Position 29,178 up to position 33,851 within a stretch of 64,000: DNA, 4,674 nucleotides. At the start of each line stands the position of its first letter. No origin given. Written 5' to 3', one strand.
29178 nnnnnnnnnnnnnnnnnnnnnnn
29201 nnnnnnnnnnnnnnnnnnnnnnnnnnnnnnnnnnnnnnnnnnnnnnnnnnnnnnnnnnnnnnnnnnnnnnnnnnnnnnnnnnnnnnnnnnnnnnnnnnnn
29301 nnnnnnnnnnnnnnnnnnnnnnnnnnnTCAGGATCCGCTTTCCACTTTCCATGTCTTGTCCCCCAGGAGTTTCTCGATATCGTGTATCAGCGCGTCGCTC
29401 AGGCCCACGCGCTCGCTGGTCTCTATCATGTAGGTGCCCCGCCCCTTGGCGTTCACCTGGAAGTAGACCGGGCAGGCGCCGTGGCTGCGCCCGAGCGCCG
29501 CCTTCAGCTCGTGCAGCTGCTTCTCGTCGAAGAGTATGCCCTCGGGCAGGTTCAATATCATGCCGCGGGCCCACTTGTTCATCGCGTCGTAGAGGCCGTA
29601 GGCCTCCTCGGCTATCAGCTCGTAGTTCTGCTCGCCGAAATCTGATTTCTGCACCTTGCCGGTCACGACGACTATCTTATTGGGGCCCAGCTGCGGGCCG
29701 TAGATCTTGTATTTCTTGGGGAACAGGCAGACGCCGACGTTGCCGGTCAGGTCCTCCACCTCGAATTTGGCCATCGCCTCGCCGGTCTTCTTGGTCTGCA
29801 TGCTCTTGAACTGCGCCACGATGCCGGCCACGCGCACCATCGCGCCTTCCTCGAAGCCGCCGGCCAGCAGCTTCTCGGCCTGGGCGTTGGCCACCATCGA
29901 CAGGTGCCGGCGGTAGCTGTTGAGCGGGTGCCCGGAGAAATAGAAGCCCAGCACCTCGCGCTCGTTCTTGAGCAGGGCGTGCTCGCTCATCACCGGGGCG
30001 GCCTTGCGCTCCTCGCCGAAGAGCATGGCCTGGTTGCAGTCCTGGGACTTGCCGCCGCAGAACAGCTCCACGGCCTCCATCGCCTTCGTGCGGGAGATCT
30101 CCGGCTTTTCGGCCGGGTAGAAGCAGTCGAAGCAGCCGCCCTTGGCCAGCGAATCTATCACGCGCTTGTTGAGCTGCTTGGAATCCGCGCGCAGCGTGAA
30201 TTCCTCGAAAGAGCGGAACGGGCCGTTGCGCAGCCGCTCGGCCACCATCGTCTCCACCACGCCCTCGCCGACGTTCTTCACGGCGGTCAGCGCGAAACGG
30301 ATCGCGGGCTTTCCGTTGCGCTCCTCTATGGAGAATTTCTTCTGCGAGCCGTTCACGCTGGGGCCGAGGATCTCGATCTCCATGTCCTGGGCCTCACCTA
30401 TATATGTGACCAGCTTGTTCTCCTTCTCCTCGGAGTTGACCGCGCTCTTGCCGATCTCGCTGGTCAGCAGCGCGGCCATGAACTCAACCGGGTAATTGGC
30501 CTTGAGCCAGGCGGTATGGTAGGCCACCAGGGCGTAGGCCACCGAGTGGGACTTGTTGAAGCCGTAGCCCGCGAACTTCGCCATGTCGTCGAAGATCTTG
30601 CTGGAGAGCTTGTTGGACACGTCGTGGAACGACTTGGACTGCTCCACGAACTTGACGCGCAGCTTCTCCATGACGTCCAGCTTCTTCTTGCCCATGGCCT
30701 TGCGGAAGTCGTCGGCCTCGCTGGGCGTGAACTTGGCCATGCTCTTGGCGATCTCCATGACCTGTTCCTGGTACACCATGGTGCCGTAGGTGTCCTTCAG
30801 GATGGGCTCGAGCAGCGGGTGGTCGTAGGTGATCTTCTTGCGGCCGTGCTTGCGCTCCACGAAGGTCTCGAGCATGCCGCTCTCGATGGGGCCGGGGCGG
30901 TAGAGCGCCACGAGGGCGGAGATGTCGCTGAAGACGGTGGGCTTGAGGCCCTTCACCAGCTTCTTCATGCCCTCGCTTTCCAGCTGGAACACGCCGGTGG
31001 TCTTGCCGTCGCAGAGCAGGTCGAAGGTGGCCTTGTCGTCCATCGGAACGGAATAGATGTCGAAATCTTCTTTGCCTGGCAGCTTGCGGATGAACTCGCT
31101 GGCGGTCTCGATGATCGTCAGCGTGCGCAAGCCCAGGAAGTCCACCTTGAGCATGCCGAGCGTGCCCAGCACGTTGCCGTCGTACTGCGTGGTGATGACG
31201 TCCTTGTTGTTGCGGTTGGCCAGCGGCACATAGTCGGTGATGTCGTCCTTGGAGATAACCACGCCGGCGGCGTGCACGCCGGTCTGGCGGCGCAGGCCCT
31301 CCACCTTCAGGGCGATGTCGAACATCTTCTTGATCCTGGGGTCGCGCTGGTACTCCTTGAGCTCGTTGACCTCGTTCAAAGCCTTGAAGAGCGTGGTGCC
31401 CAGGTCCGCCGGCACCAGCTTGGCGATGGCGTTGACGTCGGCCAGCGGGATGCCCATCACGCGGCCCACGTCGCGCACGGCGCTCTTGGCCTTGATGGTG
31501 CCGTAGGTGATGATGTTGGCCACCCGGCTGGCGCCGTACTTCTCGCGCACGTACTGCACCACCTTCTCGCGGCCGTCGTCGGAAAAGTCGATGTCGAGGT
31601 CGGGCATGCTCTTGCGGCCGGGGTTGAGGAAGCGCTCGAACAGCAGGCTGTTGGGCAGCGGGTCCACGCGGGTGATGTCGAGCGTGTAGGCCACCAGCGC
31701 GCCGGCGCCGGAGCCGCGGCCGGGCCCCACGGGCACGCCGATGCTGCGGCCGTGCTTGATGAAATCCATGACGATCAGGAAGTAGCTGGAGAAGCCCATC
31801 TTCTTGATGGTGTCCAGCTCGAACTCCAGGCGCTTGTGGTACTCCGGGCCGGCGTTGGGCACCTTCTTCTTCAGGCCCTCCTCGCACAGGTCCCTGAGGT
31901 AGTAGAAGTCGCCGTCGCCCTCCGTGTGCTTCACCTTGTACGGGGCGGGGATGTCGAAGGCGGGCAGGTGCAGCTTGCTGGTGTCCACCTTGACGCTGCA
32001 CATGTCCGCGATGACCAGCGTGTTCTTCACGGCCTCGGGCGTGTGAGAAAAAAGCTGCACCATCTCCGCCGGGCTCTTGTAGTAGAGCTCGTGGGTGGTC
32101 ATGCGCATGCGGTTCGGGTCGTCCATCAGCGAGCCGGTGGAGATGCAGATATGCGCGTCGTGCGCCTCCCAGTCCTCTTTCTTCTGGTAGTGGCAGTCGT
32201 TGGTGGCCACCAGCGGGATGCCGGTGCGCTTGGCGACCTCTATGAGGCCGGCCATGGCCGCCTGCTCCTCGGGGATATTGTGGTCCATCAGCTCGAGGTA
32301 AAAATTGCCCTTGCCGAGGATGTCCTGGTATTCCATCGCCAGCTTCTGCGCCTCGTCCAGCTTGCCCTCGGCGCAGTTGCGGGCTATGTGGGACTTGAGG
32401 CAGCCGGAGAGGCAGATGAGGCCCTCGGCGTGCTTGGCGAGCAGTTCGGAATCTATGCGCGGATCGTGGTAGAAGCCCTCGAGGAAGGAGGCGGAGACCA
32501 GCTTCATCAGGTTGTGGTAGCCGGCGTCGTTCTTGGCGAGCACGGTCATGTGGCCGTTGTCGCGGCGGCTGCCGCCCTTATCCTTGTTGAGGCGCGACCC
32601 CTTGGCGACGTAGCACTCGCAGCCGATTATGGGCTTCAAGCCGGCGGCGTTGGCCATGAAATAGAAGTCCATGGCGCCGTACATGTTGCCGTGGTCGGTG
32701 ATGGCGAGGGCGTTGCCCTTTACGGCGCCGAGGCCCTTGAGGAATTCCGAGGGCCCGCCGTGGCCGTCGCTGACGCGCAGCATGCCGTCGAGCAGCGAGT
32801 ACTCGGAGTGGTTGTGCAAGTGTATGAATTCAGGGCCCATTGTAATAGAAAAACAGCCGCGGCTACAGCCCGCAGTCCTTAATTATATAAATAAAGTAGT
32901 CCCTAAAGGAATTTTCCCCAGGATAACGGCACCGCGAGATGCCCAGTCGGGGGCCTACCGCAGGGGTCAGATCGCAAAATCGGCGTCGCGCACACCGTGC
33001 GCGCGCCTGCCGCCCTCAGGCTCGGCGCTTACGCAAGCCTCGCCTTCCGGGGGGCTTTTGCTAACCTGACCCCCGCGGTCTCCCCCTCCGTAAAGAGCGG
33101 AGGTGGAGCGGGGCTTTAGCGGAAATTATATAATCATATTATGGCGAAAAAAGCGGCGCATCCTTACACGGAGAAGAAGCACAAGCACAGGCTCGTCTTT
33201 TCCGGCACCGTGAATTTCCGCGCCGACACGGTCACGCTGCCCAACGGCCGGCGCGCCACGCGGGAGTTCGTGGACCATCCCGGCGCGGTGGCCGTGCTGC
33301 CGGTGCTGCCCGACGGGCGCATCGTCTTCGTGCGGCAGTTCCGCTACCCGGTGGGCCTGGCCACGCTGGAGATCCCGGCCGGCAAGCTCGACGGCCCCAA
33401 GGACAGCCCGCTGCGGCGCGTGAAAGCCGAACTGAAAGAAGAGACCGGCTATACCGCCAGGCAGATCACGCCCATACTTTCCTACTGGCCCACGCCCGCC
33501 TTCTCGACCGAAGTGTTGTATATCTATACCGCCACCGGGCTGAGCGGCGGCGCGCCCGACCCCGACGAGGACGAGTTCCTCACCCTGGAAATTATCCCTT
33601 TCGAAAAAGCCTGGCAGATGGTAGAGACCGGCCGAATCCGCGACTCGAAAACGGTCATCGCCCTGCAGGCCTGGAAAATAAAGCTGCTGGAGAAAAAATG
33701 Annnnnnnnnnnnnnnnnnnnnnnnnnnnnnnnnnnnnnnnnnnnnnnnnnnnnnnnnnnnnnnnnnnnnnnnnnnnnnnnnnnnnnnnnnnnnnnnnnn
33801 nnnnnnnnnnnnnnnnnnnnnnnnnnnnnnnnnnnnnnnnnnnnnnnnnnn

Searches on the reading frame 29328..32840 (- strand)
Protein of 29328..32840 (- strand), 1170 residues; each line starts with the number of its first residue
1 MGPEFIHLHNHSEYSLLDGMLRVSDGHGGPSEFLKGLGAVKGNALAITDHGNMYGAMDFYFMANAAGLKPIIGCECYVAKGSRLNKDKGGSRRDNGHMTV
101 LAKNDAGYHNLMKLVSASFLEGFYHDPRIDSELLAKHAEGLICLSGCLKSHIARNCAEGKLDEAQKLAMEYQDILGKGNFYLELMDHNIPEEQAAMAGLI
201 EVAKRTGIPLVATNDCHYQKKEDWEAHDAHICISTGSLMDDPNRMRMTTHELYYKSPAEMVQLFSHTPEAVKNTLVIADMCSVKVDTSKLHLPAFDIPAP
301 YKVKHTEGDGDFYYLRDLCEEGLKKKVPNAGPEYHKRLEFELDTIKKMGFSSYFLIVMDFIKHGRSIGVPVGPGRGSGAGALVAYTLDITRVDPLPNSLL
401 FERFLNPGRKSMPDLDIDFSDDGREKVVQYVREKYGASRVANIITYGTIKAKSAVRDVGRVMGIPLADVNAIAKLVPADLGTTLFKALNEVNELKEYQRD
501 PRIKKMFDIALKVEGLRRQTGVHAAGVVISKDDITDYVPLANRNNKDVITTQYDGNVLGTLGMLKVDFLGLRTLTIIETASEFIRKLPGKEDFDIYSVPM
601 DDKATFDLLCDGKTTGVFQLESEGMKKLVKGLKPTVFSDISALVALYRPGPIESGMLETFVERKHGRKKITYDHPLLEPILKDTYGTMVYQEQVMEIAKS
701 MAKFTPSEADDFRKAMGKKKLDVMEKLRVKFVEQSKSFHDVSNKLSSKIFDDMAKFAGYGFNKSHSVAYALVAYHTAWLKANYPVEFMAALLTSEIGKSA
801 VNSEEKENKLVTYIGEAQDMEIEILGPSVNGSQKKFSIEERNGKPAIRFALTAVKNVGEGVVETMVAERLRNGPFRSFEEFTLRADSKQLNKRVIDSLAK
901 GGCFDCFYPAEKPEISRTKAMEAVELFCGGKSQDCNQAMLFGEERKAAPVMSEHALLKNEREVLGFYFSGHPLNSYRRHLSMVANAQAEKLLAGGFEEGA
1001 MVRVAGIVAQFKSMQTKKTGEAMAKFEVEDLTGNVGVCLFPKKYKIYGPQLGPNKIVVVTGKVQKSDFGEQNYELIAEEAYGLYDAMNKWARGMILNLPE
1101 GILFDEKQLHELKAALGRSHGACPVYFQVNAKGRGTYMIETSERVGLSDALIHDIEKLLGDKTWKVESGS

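Call 45: search_protein_families(library=pfam, proteins=[window:29328-32840:-], max_evalue=0.001)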
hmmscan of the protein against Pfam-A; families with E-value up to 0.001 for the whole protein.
window:29328-32840:- (1170 aa): 5 families
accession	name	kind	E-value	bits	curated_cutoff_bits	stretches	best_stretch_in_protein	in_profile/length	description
PF07733.18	DNA_pol3_alpha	-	1.7e-98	329.8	23.9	1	314-570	2-260/260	Bacterial DNA polymerase III alpha NTPase domain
PF17657.6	DNA_pol3_finger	-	2.5e-62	209.5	22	1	573-736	1-163/166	Bacterial DNA polymerase III alpha subunit finger domain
PF02811.25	PHP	-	2.7e-47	161.6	26.4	1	7-187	1-164/164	PHP domain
PF14579.12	HHH_6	-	3.8e-25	88.4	25.6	1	822-909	2-85/90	Helix-hairpin-helix motif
PF01336.31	tRNA_anti-codon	-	2.9e-10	40.4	27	1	1002-1079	1-71/75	OB-fold nucleic acid binding domain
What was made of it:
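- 29328..32840 (-): Context: dnaE (DNA polymerase III alpha). Pfam DNA_pol3_alpha, 1.7e-98 (call 45).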

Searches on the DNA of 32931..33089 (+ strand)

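Call 69: search_dna_similar(query=window:32931-33089:+, collection=plasmids, mode=distant, max_rows=8)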
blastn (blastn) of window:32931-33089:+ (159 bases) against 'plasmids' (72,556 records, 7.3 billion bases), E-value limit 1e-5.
No match.

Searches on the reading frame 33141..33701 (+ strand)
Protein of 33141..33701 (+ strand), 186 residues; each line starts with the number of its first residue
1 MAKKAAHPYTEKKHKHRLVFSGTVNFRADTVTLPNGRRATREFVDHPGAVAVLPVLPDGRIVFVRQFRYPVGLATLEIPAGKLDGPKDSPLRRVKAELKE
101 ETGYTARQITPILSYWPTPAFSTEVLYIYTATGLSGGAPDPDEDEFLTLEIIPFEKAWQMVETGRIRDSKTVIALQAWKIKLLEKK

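Call 45: search_protein_families(library=pfam, proteins=[window:33141-33701:+], max_evalue=0.001)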
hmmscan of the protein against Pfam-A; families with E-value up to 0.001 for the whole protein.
window:33141-33701:+ (186 aa): 1 family
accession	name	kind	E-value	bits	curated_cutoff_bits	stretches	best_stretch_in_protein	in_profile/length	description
PF00293.34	NUDIX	-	2.4e-11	44.2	21.1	1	46-167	2-126/134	NUDIX domain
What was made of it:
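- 33141..33701 (+): Context: NUDIX hydrolase gene. Pfam NUDIX, 2.4e-11 (call 45).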
